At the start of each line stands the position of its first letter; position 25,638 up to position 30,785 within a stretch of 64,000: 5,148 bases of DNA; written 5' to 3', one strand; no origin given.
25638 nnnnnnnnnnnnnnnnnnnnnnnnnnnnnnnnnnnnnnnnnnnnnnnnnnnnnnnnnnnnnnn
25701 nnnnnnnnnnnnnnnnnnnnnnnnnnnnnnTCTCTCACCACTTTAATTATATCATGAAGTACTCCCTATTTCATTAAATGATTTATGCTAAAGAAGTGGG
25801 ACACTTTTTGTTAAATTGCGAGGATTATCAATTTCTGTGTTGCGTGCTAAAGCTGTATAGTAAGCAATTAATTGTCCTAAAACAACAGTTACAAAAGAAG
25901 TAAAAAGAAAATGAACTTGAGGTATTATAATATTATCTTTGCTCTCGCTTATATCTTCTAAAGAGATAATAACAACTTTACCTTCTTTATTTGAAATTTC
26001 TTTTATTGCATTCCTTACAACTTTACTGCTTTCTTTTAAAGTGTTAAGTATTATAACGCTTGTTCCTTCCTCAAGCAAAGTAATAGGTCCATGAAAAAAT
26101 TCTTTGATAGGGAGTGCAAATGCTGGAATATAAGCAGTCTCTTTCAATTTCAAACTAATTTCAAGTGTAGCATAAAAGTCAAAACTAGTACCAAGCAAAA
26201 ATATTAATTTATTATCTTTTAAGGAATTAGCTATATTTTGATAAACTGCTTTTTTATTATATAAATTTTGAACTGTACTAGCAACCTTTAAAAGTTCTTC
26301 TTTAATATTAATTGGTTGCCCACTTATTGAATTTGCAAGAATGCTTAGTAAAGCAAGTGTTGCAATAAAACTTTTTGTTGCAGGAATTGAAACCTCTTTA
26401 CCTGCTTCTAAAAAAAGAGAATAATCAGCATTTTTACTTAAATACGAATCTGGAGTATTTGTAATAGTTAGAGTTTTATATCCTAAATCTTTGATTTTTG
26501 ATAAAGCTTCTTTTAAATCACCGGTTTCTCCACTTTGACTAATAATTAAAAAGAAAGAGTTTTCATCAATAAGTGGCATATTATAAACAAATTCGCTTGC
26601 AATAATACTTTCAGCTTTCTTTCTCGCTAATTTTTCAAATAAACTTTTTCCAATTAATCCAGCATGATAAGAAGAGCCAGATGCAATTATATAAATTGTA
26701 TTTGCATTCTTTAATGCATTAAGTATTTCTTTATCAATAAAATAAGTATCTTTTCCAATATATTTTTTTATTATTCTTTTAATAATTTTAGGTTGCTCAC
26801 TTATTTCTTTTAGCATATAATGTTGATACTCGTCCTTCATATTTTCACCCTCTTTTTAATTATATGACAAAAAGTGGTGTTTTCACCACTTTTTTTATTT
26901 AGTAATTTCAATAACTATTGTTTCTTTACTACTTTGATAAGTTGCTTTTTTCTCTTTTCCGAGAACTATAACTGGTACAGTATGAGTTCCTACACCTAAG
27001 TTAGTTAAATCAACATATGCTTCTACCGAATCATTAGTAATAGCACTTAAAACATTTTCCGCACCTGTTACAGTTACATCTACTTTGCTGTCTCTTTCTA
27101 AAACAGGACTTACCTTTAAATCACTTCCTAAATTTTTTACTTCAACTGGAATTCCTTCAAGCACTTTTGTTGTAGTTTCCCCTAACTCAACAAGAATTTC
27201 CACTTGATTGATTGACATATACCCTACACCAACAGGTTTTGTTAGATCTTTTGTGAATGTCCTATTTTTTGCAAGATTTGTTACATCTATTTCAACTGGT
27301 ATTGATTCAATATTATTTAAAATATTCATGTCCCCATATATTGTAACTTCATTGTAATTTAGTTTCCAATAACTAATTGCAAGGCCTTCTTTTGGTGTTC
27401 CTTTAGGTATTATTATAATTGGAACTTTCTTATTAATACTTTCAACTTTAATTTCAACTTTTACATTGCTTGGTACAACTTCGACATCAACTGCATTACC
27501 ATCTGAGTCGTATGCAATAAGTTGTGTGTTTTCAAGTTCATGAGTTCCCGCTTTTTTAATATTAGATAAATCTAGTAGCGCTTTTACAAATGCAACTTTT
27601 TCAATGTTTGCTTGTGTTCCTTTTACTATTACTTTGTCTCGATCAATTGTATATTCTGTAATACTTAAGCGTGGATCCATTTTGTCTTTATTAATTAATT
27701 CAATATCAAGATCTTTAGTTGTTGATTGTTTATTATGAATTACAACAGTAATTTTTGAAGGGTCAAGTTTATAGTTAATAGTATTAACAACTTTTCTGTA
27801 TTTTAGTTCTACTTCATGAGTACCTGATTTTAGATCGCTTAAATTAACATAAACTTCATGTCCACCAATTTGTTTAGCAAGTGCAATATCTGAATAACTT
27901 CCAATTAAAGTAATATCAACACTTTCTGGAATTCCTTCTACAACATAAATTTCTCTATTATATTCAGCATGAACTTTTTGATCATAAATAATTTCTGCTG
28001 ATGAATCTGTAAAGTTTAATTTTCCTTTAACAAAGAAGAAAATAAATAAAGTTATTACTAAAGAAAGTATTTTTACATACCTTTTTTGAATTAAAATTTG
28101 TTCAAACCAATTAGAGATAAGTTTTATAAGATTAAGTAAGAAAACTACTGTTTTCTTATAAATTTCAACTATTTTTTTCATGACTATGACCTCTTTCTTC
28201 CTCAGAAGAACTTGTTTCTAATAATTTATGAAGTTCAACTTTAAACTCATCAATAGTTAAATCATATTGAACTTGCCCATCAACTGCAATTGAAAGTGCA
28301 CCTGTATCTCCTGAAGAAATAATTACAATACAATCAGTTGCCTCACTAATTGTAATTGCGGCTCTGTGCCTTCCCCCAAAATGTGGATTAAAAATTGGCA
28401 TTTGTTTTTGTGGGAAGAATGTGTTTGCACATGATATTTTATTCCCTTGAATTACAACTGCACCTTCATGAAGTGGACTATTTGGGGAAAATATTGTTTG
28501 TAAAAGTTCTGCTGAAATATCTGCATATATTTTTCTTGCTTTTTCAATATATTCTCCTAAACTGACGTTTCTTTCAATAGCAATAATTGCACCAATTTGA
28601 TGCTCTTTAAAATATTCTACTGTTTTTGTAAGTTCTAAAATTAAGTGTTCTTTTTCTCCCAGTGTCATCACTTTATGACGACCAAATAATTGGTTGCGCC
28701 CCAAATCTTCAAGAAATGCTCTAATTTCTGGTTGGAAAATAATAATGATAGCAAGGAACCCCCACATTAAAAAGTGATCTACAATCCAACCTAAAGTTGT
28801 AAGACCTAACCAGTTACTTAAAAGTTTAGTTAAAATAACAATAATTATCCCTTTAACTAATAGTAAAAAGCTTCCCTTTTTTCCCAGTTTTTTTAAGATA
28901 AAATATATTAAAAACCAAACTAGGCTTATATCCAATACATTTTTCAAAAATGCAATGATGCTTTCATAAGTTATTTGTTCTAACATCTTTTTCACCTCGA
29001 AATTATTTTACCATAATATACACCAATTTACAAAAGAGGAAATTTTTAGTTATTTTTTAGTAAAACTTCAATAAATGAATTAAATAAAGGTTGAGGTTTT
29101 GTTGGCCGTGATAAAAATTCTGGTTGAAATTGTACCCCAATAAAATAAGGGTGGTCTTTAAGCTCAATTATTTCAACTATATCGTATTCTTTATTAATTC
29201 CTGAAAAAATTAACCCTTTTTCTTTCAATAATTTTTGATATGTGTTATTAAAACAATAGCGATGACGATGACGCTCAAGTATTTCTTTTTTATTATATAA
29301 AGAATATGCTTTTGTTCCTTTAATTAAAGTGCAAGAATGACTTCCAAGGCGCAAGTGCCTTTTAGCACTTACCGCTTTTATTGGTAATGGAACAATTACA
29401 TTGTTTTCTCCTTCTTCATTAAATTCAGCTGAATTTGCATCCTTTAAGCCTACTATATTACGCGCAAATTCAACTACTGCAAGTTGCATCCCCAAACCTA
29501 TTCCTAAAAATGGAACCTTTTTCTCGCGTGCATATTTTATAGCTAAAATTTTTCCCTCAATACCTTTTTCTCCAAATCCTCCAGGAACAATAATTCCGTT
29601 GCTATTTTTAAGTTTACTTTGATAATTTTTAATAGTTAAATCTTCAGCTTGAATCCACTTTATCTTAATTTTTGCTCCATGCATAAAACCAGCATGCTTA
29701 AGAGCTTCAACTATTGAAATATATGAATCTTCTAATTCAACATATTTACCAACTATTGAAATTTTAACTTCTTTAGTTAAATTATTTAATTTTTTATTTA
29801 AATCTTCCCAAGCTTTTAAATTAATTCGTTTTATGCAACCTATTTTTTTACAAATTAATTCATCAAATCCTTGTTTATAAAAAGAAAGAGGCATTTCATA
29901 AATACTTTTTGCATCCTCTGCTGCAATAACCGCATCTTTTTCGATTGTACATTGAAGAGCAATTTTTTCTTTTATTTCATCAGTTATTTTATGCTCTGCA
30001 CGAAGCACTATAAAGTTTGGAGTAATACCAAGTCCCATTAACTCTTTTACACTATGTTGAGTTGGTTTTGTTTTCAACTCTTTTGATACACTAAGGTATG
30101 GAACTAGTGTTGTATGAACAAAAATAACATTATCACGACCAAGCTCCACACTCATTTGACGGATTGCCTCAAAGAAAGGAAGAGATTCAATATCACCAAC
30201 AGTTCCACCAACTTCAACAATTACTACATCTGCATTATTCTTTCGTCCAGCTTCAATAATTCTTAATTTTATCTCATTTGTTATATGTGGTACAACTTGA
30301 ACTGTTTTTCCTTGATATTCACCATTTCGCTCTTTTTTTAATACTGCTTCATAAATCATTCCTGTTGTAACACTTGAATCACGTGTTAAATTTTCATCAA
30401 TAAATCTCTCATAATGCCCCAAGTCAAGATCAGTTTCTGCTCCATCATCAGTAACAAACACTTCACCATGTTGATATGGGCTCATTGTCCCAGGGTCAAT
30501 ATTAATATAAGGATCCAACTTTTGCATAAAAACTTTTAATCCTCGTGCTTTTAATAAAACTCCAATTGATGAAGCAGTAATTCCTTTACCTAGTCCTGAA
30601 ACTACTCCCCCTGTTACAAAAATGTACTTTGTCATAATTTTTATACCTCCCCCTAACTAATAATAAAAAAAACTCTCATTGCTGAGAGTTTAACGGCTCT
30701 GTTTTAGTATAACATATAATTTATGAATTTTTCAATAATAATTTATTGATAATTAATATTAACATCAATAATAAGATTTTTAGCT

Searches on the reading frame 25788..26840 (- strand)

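Call 18: search_protein_families(library=pfam, proteins=[window:25788-26840:-], max_evalue=0.00001)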
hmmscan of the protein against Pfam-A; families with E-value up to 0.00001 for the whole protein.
window:25788-26840:- (350 aa): 1 family
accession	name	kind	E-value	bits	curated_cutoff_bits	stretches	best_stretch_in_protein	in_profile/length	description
PF01380.27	SIS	-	1.7e-39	135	25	2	43-170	2-130/131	SIS domain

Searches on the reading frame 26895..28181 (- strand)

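Call 18: search_protein_families(library=pfam, proteins=[window:26895-28181:-], max_evalue=0.00001)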
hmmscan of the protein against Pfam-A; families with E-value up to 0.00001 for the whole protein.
window:26895-28181:- (428 aa): 1 family
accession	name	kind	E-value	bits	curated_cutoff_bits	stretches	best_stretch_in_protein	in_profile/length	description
PF07949.17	YbbR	-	1.9e-31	108.6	22.3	3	253-323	1-73/81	YbbR-like protein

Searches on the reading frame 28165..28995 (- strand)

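Call 18: search_protein_families(library=pfam, proteins=[window:28165-28995:-], max_evalue=0.00001)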
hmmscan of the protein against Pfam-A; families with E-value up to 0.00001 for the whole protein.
window:28165-28995:- (276 aa): 2 families
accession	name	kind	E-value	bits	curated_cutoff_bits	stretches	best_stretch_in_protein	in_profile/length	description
PF02457.21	DAC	-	3.3e-31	107.8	27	1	124-241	2-118/119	DisA bacterial checkpoint controller nucleotide-binding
PF19293.4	CdaA_N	-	4e-09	37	23.8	1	17-91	7-81/81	CdaA N-terminal transmembrane domain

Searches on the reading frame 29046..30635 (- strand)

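Call 18: search_protein_families(library=pfam, proteins=[window:29046-30635:-], max_evalue=0.00001)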
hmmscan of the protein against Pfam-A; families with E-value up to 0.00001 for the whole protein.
window:29046-30635:- (529 aa): 3 families
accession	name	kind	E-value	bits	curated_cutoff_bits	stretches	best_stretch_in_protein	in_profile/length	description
PF06418.20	CTP_synth_N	-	2.3e-126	421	26.1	1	3-265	1-263/265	CTP synthase N-terminus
PF00117.34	GATase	-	6.2e-37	127.6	22.8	1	302-523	3-189/190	Glutamine amidotransferase class-I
PF07722.19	Peptidase_C26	-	8.9e-06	26.1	20.5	0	365-506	97-219/219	Peptidase C26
